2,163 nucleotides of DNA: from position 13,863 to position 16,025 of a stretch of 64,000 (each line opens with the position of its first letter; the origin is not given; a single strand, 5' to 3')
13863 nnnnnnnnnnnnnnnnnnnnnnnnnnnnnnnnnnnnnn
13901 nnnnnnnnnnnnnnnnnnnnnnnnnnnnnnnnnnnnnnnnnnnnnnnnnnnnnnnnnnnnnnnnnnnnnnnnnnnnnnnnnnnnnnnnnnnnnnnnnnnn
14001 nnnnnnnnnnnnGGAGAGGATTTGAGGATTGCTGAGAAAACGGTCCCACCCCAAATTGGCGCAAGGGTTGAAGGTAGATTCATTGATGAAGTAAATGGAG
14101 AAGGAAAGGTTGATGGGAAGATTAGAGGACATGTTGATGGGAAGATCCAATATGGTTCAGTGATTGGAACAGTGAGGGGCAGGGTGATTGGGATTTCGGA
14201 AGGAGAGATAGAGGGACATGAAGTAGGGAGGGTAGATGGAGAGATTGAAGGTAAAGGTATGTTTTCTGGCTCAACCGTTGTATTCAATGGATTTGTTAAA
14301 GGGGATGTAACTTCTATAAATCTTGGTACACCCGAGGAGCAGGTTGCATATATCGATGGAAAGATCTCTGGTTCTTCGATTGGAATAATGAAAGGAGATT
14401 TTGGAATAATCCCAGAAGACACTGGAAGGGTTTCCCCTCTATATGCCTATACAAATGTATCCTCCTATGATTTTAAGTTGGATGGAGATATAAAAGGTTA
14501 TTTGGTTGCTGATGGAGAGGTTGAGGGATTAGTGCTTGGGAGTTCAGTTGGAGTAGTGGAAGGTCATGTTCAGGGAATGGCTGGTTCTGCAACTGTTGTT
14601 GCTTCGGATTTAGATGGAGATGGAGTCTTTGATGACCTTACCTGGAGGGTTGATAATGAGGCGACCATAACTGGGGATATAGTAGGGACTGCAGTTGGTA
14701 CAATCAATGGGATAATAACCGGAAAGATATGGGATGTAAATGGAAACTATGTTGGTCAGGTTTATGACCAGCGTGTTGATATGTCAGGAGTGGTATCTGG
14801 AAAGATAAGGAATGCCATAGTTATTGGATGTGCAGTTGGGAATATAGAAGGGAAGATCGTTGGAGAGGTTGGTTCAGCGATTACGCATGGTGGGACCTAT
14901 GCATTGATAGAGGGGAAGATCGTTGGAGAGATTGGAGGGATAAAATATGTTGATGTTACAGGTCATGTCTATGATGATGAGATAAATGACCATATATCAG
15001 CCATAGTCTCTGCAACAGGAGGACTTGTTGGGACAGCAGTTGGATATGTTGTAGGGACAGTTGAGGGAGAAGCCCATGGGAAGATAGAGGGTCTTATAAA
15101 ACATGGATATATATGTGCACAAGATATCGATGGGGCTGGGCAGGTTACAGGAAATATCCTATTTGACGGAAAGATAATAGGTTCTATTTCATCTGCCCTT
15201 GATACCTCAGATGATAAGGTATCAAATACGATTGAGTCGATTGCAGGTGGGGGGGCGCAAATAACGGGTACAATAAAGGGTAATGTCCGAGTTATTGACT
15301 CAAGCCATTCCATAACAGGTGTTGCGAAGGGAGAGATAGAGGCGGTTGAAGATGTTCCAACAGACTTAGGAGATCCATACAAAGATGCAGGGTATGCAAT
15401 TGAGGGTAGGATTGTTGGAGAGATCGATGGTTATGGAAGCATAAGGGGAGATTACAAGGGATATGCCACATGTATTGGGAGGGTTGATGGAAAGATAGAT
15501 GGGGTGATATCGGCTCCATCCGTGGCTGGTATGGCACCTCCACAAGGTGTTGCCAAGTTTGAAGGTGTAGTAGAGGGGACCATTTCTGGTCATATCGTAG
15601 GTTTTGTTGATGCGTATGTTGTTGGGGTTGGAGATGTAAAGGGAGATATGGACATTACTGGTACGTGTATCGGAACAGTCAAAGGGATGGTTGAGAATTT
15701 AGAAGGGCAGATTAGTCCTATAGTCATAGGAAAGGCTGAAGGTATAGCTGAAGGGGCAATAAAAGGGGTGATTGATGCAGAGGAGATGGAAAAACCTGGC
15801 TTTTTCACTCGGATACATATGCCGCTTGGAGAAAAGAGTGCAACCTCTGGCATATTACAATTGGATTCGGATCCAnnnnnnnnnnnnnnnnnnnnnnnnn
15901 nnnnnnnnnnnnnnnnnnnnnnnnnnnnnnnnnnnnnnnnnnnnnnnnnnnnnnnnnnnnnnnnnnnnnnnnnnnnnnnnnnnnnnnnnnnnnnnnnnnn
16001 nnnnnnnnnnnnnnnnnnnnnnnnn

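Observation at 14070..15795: ~570-aa tetrapeptide-periodic Gly/Val/Ile repeat tract in the hook protein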

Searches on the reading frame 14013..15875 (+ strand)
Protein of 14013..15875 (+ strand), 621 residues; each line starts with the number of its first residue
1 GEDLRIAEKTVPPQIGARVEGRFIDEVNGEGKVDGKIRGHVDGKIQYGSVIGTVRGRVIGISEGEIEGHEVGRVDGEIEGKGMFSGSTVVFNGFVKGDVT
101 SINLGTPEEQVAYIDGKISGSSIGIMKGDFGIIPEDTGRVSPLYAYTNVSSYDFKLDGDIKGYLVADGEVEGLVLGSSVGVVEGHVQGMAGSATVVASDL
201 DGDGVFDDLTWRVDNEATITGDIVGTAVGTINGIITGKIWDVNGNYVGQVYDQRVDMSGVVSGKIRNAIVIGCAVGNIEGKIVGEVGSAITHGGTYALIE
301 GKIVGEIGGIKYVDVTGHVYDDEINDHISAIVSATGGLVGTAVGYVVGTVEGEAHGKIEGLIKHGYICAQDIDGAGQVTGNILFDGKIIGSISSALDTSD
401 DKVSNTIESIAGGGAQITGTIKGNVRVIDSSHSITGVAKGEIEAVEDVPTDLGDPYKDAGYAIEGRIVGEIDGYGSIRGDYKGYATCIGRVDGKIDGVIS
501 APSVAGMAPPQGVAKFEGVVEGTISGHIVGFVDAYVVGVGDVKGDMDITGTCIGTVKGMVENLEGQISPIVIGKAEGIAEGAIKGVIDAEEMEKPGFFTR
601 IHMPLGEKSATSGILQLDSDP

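Call 8: find_homologous_proteins(query=window:14070-15794:+, max_evalue=0.001)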
Query window:14070-15794:+: 8000 candidates shared short words with the query, none scored E <= 0.001.

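Call 25: predict_structure(protein=window:14013-15875:+)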
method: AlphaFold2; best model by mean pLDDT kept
length: 621 residues; sequences in the alignment: 1
mean_pLDDT: 34.3   pTM: 0.23
mean pLDDT of the five models: 34.3, 27.7, 24.8, 24.5, 22.5
residues with pLDDT >= 90: 0; 70-90: 0; 50-70: 0; < 50: 621
segments of 3 or more residues with pLDDT < 50: 1-621
pLDDT, mean of each block of 10 residues (from residue 1): 32 32 30 35 37 35 40 41 40 41 40 36 34 32 28 35 34 34 33 33 31 35 33 38 38 32 26 24 27 31 35 36 33 29 26 24 29 36 36 37 33 31 35 33 33 30 31 36 37 40 36 42 41 39 41 37 38 35 36 35 32 33 41
secondary structure, 60 per line:
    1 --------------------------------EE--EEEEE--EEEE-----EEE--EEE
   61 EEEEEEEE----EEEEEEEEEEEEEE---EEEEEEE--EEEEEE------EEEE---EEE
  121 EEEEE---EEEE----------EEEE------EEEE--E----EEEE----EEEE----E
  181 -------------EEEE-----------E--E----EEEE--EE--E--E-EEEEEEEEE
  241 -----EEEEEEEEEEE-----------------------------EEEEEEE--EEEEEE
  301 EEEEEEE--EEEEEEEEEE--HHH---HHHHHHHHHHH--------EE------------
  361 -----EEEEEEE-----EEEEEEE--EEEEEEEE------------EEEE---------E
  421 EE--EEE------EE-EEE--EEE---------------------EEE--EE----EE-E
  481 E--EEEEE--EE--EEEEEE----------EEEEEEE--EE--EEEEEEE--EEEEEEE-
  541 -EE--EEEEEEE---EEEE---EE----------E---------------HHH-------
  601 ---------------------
elements in order: E37-41 E44-47 E53-55 E58-68 E73-86 E90-96 E99-104 E111-114 E118-125 E129-132 E143-146 E153-156 E164-167 E172-175 E194-197 E217-220 E232-240 E246-256 E286-292 E295-307 E310-319 H328-338 E366-372 E378-384 E387-394 E407-410 E420-422 E425-427 E437-439 E442-444 E466-468 E484-488 E495-500 E511-517 E524-530 E533-539 E546-552 E556-559
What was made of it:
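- Without the alignment AF2 gives pLDDT 34 (call 25). AF2 on the single sequence gives pLDDT 34 (call 25).
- Tried and rejected: AF2 on the single sequence gave pLDDT 34 (call 25).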

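Call 32: search_solved_structures(query=window:14070-15794:+, max_evalue=10, show_alignments=2)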
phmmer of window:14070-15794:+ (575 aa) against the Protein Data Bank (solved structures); distinct sequences matched with E-value up to 10: 2.
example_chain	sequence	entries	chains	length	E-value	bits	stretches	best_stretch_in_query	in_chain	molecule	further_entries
23fj_R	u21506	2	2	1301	0.41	12.5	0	12-61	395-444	ARID domain-containing protein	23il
6su9_A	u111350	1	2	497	1.1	11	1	6-78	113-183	Pyridoxal kinase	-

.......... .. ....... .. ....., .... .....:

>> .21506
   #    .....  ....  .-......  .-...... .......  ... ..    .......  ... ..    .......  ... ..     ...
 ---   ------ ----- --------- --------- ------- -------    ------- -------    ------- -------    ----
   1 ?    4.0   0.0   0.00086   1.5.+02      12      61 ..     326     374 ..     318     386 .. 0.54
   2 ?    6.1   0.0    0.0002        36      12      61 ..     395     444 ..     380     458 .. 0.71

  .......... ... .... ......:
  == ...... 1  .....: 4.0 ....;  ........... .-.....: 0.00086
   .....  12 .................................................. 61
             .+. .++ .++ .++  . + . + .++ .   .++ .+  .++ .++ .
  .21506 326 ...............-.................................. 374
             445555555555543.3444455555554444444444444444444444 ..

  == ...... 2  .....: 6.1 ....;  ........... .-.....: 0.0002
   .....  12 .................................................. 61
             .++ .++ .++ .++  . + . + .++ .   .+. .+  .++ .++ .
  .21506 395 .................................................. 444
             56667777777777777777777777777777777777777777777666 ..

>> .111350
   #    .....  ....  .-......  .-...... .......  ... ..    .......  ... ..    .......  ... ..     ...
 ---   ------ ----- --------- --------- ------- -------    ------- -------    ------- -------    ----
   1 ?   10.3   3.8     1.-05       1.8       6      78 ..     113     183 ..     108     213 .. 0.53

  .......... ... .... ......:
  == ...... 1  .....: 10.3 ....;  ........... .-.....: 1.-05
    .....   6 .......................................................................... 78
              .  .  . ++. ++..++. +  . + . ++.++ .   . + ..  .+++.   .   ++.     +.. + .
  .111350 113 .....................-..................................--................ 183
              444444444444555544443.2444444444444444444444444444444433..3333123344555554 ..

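Call 33: search_protein_representatives(protein=window:14070-15794:+)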
Query: 575 residues. Proteins with E-value up to 0.001 (for the whole library): 17; up to 1e-10: 11; up to 1e-30: 4. The best 17 are listed.
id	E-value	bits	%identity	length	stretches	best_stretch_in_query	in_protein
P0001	5.4e-72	259.8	45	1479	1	2-572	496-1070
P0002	1.3e-46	175.9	42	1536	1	2-571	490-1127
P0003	9.1e-36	140.1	35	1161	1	1-560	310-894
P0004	4.3e-32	128.0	39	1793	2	396-572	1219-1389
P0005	7.5e-25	104.1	35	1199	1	4-572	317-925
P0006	1.9e-23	99.5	38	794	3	2-157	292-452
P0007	9.2e-20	87.3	40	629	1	339-572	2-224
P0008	8.8e-19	84.1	34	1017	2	5-358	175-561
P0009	1.2e-12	63.8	41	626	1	227-573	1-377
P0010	9.2e-12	60.9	39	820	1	157-362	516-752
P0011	2.1e-11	59.7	36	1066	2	219-572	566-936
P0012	8.2e-10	54.4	44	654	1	2-87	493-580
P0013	8.3e-07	44.5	32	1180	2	12-323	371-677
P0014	1.1e-05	40.8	40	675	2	301-404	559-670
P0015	5.8e-04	35.1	33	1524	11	113-183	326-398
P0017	7.7e-04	34.7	30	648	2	195-364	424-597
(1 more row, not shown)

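Call 40: find_homologous_proteins(query=A1, max_evalue=0.001)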
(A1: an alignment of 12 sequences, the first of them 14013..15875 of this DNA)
Query A1 (12 sequences): 8000 candidates shared short words with the query, none scored E <= 0.001.
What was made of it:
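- Tried and rejected: Word-indexed homologue searches with the tract alone and with alignment A1 returned nothing (calls 8, 40).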

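Call 42: find_encoding_contigs(protein=P0001, flank=10000, max_places=3)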
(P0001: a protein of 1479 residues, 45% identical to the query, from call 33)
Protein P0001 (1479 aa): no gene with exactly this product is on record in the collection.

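Call 43: list_cluster_members(proteins=[P0001, P0002, P0003, P0004, P0005, P0008, P0011, P0012, P0006, P0009])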
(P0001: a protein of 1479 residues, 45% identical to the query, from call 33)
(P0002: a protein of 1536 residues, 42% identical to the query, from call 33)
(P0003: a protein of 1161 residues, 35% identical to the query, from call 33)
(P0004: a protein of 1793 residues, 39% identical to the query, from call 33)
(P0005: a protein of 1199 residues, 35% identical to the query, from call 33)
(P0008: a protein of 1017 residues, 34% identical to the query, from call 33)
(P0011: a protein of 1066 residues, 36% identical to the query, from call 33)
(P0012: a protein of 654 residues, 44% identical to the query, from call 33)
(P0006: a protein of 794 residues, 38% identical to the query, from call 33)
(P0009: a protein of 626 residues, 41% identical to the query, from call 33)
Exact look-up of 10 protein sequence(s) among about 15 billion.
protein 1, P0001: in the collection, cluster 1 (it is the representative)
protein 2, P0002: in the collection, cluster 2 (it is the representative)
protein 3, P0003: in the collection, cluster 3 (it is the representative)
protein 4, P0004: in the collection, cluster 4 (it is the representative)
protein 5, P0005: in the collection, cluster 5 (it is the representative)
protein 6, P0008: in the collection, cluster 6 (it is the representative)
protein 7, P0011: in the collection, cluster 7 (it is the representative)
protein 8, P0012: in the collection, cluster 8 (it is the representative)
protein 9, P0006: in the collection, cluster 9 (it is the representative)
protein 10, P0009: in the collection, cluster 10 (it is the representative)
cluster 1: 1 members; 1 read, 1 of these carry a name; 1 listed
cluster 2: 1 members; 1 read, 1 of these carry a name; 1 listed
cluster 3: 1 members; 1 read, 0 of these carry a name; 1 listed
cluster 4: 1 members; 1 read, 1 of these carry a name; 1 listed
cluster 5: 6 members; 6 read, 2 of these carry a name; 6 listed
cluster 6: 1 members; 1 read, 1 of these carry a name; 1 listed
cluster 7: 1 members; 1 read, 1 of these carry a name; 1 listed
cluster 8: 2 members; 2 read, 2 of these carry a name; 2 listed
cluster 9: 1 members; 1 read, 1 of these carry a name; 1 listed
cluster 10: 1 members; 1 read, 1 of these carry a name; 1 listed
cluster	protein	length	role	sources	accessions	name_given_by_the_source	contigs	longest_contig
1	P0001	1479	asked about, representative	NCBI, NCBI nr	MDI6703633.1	MAG: flagellar hook-basal body complex protein [bacterium] | flagellar hook-basal body complex protein [bacterium]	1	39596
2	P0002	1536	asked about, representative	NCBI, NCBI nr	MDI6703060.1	MAG: flagellar hook-basal body complex protein [bacterium] | flagellar hook-basal body complex protein [bacterium]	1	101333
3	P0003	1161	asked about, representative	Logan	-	-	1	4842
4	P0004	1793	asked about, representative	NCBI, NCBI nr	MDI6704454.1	MAG: flagellar hook-basal body complex protein, partial [bacterium] | flagellar hook-basal body complex protein [bacterium]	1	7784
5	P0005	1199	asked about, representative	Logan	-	-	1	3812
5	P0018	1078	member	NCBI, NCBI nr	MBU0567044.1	flagellar hook-basal body complex protein, partial [bacterium] | flagellar hook-basal body complex protein [bacterium]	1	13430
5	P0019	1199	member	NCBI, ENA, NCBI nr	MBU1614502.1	flagellar hook-basal body complex protein [bacterium]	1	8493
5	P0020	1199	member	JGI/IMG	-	-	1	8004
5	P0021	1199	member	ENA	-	-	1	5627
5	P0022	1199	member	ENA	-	-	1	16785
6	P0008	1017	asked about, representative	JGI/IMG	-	flagellar hook protein FlgE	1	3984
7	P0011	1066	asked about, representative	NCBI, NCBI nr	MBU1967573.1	hypothetical protein KKH50_04795, partial [Patescibacteria group bacterium] | hypothetical protein [Patescibacteria group bacterium]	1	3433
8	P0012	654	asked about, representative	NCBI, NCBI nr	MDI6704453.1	MAG: flagellar hook-basal body complex protein, partial [bacterium] | flagellar hook-basal body complex protein [bacterium]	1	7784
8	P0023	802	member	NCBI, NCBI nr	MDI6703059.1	MAG: flagellar hook-basal body complex protein, partial [bacterium] | flagellar hook-basal body complex protein [bacterium]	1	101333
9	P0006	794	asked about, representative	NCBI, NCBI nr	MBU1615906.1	hypothetical protein KJ693_11455, partial [bacterium] | hypothetical protein [bacterium]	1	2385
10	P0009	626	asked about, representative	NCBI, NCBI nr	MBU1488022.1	flagellar hook-basal body complex protein, partial [bacterium] | flagellar hook-basal body complex protein [bacterium]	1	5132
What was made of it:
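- Protein accession numbers suggest that one MAG carries at least three tract-bearing giant FlgE paralogues, two of them adjacent to further partial copies (call 43).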

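Call 44: find_encoding_contigs(protein=P0012, flank=10000, max_places=3)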
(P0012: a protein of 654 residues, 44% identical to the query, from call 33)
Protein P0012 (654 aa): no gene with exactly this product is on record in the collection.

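Call 46: find_encoding_contigs(protein=P0022, flank=10000, max_places=3)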
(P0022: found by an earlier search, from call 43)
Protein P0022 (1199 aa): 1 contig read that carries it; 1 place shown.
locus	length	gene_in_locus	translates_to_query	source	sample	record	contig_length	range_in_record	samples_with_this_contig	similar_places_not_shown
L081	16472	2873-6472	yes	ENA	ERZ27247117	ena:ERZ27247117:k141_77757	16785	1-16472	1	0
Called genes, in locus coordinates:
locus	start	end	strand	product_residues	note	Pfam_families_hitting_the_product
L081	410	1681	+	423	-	PF00275:EPSP_synthase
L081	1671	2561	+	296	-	PF00460:Flg_bb_rod, PF22692:LlgE_F_G_D1 (weak), PF06429:Flg_bbr_C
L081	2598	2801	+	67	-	PF12844:HTH_19, PF13560:HTH_31, PF01381:HTH_3, PF13443:HTH_26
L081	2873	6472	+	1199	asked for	PF00460:Flg_bb_rod (weak), PF22692:LlgE_F_G_D1, PF06429:Flg_bbr_C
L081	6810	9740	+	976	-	PF13809:Tubulin_2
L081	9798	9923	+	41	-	-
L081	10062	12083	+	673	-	PF00012:HSP70, PF06723:MreB_Mbl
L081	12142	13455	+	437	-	-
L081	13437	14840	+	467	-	-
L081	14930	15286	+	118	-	-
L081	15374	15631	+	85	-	-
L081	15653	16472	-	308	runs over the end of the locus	-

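Call 47: find_encoding_contigs(protein=P0002, flank=10000, max_places=3)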
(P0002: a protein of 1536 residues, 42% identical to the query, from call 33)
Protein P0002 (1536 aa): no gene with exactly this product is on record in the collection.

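Call 48: predict_structure(alignment_id=A1)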
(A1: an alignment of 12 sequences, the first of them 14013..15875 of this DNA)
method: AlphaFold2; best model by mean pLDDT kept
length: 621 residues; sequences in the alignment: 12
mean_pLDDT: 79.7   pTM: 0.61
mean pLDDT of the five models: 79.7, 71.8, 69.9, 51.1, 47.0
residues with pLDDT >= 90: 267; 70-90: 208; 50-70: 55; < 50: 91
segments of 3 or more residues with pLDDT < 50: 1-11, 105-109, 134-138, 141-151, 197-209, 290-294, 451-459, 506-510, 595-621
pLDDT, mean of each block of 10 residues (from residue 1): 41 63 88 90 91 94 95 96 94 95 55 89 83 50 37 74 87 90 91 56 41 79 91 92 84 90 92 90 78 65 85 86 74 76 83 91 93 96 96 84 89 88 90 91 70 46 88 87 88 91 57 82 92 91 91 92 77 91 88 51 39 36 40
secondary structure, 60 per line:
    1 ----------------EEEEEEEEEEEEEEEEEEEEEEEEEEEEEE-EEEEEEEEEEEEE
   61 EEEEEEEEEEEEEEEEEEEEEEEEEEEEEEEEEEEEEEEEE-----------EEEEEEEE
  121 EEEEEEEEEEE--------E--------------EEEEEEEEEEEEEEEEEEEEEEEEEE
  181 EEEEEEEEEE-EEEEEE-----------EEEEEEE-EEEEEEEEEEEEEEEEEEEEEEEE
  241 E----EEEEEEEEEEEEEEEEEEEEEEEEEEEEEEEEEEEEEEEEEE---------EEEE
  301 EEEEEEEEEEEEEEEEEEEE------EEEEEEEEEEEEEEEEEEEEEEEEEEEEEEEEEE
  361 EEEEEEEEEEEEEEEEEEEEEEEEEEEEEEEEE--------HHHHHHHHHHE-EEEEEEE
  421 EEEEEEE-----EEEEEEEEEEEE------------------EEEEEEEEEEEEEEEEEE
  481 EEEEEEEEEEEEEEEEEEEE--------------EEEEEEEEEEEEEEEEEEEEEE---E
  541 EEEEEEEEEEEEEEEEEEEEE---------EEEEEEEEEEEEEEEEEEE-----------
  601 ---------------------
elements in order: E17-46 E48-101 E113-131 E155-190 E192-197 E209-215 E217-241 E246-287 E297-320 E327-393 H402-411 E414-427 E433-444 E463-500 E515-536 E540-561 E571-589
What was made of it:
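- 14070..15794 (+): The finding: a 575-aa (58.8 kDa, pI 4.4) x-(I/V)-x-G tetrapeptide-periodic, Gly/Val/Ile-rich tract, predicted to be all-beta. AF2 with the alignment gives pLDDT 79.7 (call 48).
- On Beta-solenoid in general: AF2 DSSP shows strand runs of up to 85 residues (call 48).
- AF2 with the alignment gives mean pLDDT 79.7, with 267 residues at 90 or above, almost all strand (call 48). The five models range from pLDDT 47 to 80 and pTM is 0.61 (call 48). The model has strand runs of 40-85 residues rather than 4-6 residue strands (call 48). AF2 with the alignment is confident (call 48).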
